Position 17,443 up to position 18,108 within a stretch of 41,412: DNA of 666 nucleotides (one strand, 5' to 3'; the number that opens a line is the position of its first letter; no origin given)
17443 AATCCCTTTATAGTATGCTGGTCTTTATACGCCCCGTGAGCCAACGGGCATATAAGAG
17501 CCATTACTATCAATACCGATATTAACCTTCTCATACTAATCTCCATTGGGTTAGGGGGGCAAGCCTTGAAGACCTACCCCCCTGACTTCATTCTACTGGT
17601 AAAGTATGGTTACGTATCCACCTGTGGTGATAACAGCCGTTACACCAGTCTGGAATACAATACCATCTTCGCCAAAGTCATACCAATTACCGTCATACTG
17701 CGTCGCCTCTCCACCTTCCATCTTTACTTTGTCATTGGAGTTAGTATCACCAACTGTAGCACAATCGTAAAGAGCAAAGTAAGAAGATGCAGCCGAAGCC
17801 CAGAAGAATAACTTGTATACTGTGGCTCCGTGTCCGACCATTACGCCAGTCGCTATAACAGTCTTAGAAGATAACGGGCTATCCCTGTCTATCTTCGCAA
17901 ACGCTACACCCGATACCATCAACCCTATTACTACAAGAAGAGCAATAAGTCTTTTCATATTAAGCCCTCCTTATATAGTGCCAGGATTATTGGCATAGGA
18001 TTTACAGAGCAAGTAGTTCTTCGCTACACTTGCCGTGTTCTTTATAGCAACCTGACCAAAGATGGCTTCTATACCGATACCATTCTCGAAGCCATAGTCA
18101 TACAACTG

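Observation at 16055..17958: Two Sec-exported paralogs plus a Wzy/WaaL-like 12-TM protein wedged between the capsid and tail genes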

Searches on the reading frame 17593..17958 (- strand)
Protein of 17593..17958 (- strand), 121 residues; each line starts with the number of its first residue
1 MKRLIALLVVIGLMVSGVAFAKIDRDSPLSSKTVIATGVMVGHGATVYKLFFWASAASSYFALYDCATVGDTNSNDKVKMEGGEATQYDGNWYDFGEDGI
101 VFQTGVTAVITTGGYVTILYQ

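Call 4: search_protein_families(library=pfam, proteins=[window:17593-17958:-], max_evalue=0.1)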
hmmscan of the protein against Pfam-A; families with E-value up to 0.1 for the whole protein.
window:17593-17958:- (121 aa): 0 families

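Call 5: search_protein_families(library=phrogs, proteins=[window:17593-17958:-], max_evalue=0.01)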
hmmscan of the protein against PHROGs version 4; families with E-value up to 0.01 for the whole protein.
window:17593-17958:- (121 aa): 0 families

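Call 6: search_protein_families(library=ncbifam, proteins=[window:17593-17958:-], max_evalue=1)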
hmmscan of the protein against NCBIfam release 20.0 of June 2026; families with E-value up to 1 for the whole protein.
window:17593-17958:- (121 aa): 1 family
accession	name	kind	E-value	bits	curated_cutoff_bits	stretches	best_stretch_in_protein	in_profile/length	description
NF007865.0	PRK10577.1-1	equivalog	0.019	13.4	1107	1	4-69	63-127/660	Fe(3+)-hydroxamate ABC transporter permease FhuB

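Call 16: find_homologous_proteins(query=window:17593-17958:-, max_evalue=0.01)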
Query window:17593-17958:- (121 aa): 1 proteins with E <= 0.01 among 9 candidates.
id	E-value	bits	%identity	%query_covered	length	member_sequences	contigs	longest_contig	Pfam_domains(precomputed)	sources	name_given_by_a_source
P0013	7.3e-73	260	100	100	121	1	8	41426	-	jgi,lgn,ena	-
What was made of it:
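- Tried and rejected: A word-based homolog search with paralog A alone found only itself (call 16).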

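Call 28: find_homologous_proteins(query=A2, max_evalue=0.01)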
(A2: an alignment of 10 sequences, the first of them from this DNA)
Query A2 (10 sequences) (121 aa, profile of the alignment): 67 proteins with E <= 0.01 among 3575 candidates.
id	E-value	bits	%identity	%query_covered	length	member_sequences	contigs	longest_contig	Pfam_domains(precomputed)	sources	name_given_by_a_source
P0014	2.3e-41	159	33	87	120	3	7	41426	-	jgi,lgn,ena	-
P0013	1.2e-40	156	100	100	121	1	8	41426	-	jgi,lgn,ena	-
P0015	1.6e-40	156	40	61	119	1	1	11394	-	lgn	-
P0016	1.9e-37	146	28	100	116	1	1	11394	-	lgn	-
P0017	2.2e-36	142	35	93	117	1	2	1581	-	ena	-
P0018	1.1e-33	134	27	93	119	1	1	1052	-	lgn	-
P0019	2.0e-33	133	36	58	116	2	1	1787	-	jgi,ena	-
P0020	3.5e-33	132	33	88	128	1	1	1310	-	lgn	-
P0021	5.3e-33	132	33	96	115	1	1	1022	-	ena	-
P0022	4.6e-32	128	36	88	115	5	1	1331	-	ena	-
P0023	7.0e-32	128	35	88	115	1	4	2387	-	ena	-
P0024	2.5e-31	126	35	87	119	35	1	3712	-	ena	-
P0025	2.5e-31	126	40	50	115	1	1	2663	-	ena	-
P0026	2.5e-31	126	33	96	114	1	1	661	-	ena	-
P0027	1.3e-30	124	34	88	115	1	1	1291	-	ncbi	-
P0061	7.0e-25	105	30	100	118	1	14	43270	-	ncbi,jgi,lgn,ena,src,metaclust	metaclust:\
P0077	2.1e-21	94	33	100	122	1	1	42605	-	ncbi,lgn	-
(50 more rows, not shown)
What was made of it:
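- Tried and rejected: An alignment of syntenic orthologs was needed (call 28).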

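Call 32: find_encoding_contigs(protein=P0061, flank=8000, max_places=2)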
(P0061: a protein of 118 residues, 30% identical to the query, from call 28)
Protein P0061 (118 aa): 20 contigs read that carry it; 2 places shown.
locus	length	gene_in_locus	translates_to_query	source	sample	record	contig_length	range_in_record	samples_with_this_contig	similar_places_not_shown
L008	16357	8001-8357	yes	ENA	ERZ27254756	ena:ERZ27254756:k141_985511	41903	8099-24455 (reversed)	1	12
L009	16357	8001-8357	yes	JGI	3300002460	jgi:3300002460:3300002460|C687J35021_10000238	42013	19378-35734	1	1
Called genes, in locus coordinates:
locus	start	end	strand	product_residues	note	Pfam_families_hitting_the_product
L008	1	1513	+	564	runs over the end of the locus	-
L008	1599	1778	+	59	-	-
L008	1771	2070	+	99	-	-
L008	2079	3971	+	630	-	PF23899:SU10_portal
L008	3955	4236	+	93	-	-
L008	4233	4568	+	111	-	-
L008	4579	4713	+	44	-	-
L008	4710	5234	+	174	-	-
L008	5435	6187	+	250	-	-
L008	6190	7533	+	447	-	PF13252:Phage_capsid_3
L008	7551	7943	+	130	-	-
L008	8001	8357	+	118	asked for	-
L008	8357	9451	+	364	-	-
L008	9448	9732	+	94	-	-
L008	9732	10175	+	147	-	-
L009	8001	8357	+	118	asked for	-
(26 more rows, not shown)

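Call 33: find_encoding_contigs(protein=P0077, flank=8000, max_places=2)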
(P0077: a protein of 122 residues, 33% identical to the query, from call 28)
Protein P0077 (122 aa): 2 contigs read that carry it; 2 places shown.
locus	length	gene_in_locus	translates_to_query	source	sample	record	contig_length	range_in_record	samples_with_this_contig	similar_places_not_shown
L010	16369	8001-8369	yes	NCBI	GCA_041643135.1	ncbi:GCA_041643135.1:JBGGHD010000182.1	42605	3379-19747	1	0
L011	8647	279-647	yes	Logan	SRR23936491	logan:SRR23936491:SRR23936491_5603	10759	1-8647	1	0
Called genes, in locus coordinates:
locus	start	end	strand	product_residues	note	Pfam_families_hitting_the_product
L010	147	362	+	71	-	-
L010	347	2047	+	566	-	-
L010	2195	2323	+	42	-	-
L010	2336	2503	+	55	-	-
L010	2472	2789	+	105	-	-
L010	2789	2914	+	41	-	-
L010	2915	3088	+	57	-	-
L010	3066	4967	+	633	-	PF23899:SU10_portal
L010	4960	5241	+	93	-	-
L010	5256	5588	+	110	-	-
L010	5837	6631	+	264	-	-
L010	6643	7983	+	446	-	PF13252:Phage_capsid_3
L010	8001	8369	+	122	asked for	-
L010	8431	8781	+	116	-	-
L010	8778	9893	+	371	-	-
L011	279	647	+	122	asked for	-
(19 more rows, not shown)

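Call 40: predict_structure(alignment_id=A3)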
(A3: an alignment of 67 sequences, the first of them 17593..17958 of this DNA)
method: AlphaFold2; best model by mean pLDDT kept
length: 121 residues; sequences in the alignment: 67
mean_pLDDT: 92.2   pTM: 0.74
mean pLDDT of the five models: 92.2, 90.8, 90.2, 90.2, 90.1
residues with pLDDT >= 90: 99; 70-90: 13; 50-70: 9; < 50: 0
segments of 3 or more residues with pLDDT < 50: none
pLDDT, mean of each block of 10 residues (from residue 1): 90 79 72 97 98 96 98 95 93 96 98 94 95
secondary structure, 60 per line:
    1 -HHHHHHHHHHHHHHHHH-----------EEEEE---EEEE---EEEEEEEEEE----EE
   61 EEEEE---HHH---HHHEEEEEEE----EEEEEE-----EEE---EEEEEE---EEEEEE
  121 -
elements in order: H2-18 E30-34 E38-41 E45-54 E59-65 E78-84 E89-94 E100-102 E106-111 E115-120
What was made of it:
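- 17593..17958 (-): Paralog A (121 aa): a Sec-type signal peptide (cleavage predicted after AFA, residue 21) followed by a jelly-roll domain. It starts 12 nt after the capsid stop codon and has an AGGAGG ribosome-binding site. AlphaFold2 model pLDDT 92.2 (call 40).
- Checked: Mature domain: the AlphaFold2 model of A has pLDDT 92.2, with an N-terminal helix followed by nine strands (call 40).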

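Call 43: fold_search(model_id=the predicted structure, library=pdb)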
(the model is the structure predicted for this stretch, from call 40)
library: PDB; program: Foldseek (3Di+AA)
matches with E <= 10: 1665; with E <= 0.001: 0
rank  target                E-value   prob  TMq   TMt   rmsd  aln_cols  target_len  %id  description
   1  7m54_E                2.1e-03  0.99  0.33  0.29   7.4       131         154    8  Crystallographic structure of a cubic crystal form of STMV grown from bromide (released 2021-12-15)
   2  7m3t_N                2.5e-03  0.99  0.35  0.31   7.0       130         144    8  Crystallographic structure of a cubic crystal of STMV (80.7 degree rotation about 111) grown from chloride (released 2021-12-15)
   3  5bkq_B                2.9e-03  0.99  0.33  0.28   7.4       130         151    8  Crystallographic structure of a cubic form of STMV grown from nitrate (released 2021-12-15)
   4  7m3r_J                3.6e-03  0.99  0.34  0.30   7.1       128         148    8  Crystallographic Structure of the Rhombohedral Crystal Form of STMV Grown from Bromide (released 2021-12-15)
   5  4nia_A                3.6e-03  0.98  0.33  0.30   7.3       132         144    8  Satellite Tobacco Mosaic Virus Refined at room temperature to 1.8 A Resolution using NCS Restraints (released 2014-09-10)
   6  5bkn_L                3.8e-03  0.99  0.36  0.31   6.1       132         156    9  Crystallographic structure of a cubic crystal form of STMV (84.5 degree rotation) grown from chloride (released 2021-12-15)
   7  5bkl_B                3.8e-03  0.99  0.36  0.32   6.9       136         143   10  Crystallographic structure of the cubic crystal form of STMV (77.9 degree rotation) grown from NaCl (released 2021-12-15)
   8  7m54_I                4.5e-03  0.99  0.35  0.29   7.5       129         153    9  Crystallographic structure of a cubic crystal form of STMV grown from bromide (released 2021-12-15)
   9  5bkl_L                4.8e-03  1.00  0.39  0.32   6.3       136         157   10  Crystallographic structure of the cubic crystal form of STMV (77.9 degree rotation) grown from NaCl (released 2021-12-15)
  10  7m3r_L                5.0e-03  0.99  0.34  0.29   7.5       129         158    9  Crystallographic Structure of the Rhombohedral Crystal Form of STMV Grown from Bromide (released 2021-12-15)
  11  1a34_A                5.0e-03  0.98  0.34  0.30   7.2       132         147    8  SATELLITE TOBACCO MOSAIC VIRUS/RNA COMPLEX (released 1998-04-29)
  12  5bkl_C                5.6e-03  0.99  0.37  0.33   6.9       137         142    8  Crystallographic structure of the cubic crystal form of STMV (77.9 degree rotation) grown from NaCl (released 2021-12-15)
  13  5bkq_G                6.2e-03  0.99  0.37  0.31   7.0       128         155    8  Crystallographic structure of a cubic form of STMV grown from nitrate (released 2021-12-15)
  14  5bkl_G                6.6e-03  0.98  0.35  0.31   7.0       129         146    8  Crystallographic structure of the cubic crystal form of STMV (77.9 degree rotation) grown from NaCl (released 2021-12-15)
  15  7m3t_G                6.6e-03  0.97  0.34  0.31   6.7       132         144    7  Crystallographic structure of a cubic crystal of STMV (80.7 degree rotation about 111) grown from chloride (released 2021-12-15)
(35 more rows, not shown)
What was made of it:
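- The jelly-roll fold also matches lectin and receptor-binding-protein domains, for example the BC2L-C lectin and the CDHS-1 receptor-binding protein, though weakly (call 43).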

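Call 44: fold_search(model_id=the predicted structure, library=viral)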
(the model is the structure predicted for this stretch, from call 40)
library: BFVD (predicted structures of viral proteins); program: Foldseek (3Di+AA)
matches with E <= 10: 1691; with E <= 0.001: 36
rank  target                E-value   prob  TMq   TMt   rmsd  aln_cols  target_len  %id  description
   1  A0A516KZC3            4.6e-07  1.00  0.68  0.87   2.1        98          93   21  (no name in the UniProt tables at hand)
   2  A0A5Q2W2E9            2.1e-06  1.00  0.67  0.83   2.2        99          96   12  (no name in the UniProt tables at hand)
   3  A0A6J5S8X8            3.6e-06  1.00  0.67  0.87   1.9        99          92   14  Uncharacterized protein [uncultured Caudovirales phage]
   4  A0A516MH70            4.5e-06  1.00  0.67  0.82   1.9       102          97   24  (no name in the UniProt tables at hand)
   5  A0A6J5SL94            4.5e-06  1.00  0.62  0.81   2.6        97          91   24  Uncharacterized protein [uncultured Caudovirales phage]
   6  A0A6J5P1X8            5.3e-06  1.00  0.60  0.77   3.4       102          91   20  Uncharacterized protein [uncultured Caudovirales phage]
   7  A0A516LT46            7.4e-06  1.00  0.68  0.79   2.1       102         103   17  (no name in the UniProt tables at hand)
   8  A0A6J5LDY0            1.7e-05  1.00  0.62  0.78   2.4        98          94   18  Uncharacterized protein [uncultured Caudovirales phage]
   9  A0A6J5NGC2            1.8e-05  1.00  0.69  0.82   2.3       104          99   15  CHRD domain-containing protein [uncultured Caudovirales phage]
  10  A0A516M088            2.7e-05  1.00  0.69  0.72   2.1       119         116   12  (no name in the UniProt tables at hand)
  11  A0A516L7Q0            3.4e-05  1.00  0.63  0.63   2.3       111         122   14  (no name in the UniProt tables at hand)
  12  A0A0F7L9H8            3.5e-05  1.00  0.61  0.73   2.5       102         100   17  Pol-like polyprotein [uncultured marine virus]
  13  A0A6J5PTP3            4.9e-05  1.00  0.64  0.48   3.4       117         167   18  Uncharacterized protein [uncultured Caudovirales phage]
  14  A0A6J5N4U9            6.4e-05  1.00  0.69  0.50   4.8       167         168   16  Uncharacterized protein [uncultured Caudovirales phage]
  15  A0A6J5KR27            8.9e-05  1.00  0.60  0.82   2.8        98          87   19  Uncharacterized protein [uncultured Caudovirales phage]
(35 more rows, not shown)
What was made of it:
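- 17593..17958 (-): Fold matches in calls 43 and 44.
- The best fold matches are 91-103-aa uncharacterised phage proteins (TM up to 0.87, rmsd about 2 Å) and small viral jelly-roll coat proteins (calls 43, 44).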

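Call 109: find_related_loci(query=A3, collection=viral_contigs, flank=4000)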
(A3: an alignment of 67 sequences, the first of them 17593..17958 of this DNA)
Query A3 (121 aa) in viral_contigs; peptide patterns used: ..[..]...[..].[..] (x = any residue, [..] = any of these).
36 stretches matched a pattern; 10 encode a relative of the query (tblastn E <= 1e-3); 10 distinct loci.
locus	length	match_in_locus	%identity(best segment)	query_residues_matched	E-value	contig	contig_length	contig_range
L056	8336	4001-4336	40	1-111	4e-19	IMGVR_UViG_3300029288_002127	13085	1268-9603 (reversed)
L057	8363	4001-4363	37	1-120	1e-18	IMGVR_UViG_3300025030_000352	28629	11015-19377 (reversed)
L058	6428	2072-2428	37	1-118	9e-18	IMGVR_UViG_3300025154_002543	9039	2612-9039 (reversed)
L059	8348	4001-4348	29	1-105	4e-12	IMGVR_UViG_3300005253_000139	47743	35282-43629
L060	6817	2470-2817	29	1-105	4e-12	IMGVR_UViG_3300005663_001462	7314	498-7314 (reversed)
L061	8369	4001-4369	35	1-120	2e-13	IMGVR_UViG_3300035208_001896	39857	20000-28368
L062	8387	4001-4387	31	1-120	3e-12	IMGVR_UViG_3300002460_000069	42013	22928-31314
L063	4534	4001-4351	33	4-120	2e-8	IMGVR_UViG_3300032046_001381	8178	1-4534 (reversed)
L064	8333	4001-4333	32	1-116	8e-8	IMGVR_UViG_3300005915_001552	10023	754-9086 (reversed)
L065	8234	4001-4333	32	1-116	8e-8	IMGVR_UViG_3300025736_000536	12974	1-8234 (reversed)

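Call 113: find_related_loci(query=A6, collection=metagenome_contigs, flank=4000)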
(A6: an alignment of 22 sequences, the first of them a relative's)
Query A6 (120 aa) in metagenome_contigs; peptide patterns used: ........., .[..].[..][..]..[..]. (x = any residue, [..] = any of these).
80 stretches matched a pattern; 35 encode a relative of the query (tblastn E <= 1e-3); 35 distinct loci.
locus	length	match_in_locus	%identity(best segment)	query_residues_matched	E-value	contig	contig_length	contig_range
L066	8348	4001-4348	44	1-120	1e-26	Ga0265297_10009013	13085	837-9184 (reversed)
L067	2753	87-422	46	9-120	2e-26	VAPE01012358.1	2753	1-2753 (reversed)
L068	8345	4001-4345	43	1-120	1e-24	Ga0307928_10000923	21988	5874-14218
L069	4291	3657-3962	46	15-120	1e-24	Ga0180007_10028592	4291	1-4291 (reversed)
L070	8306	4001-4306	48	13-120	3e-24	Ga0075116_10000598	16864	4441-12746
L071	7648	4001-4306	48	13-120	3e-24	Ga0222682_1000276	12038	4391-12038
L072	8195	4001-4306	48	13-120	3e-24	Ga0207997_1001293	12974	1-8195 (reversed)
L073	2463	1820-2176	41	1-120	3e-23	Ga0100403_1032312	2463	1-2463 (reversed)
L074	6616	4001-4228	54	45-120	5e-23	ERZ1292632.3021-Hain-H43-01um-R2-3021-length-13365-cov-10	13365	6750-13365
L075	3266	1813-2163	46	2-120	3e-22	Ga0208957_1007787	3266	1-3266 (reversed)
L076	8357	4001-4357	41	1-120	3e-22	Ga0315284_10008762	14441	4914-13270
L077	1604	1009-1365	37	1-120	4e-22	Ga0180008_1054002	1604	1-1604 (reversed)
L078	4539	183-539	41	1-120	5e-22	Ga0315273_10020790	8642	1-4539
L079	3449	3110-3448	43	2-116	6e-22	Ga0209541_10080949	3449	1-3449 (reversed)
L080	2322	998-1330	40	7-120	1e-21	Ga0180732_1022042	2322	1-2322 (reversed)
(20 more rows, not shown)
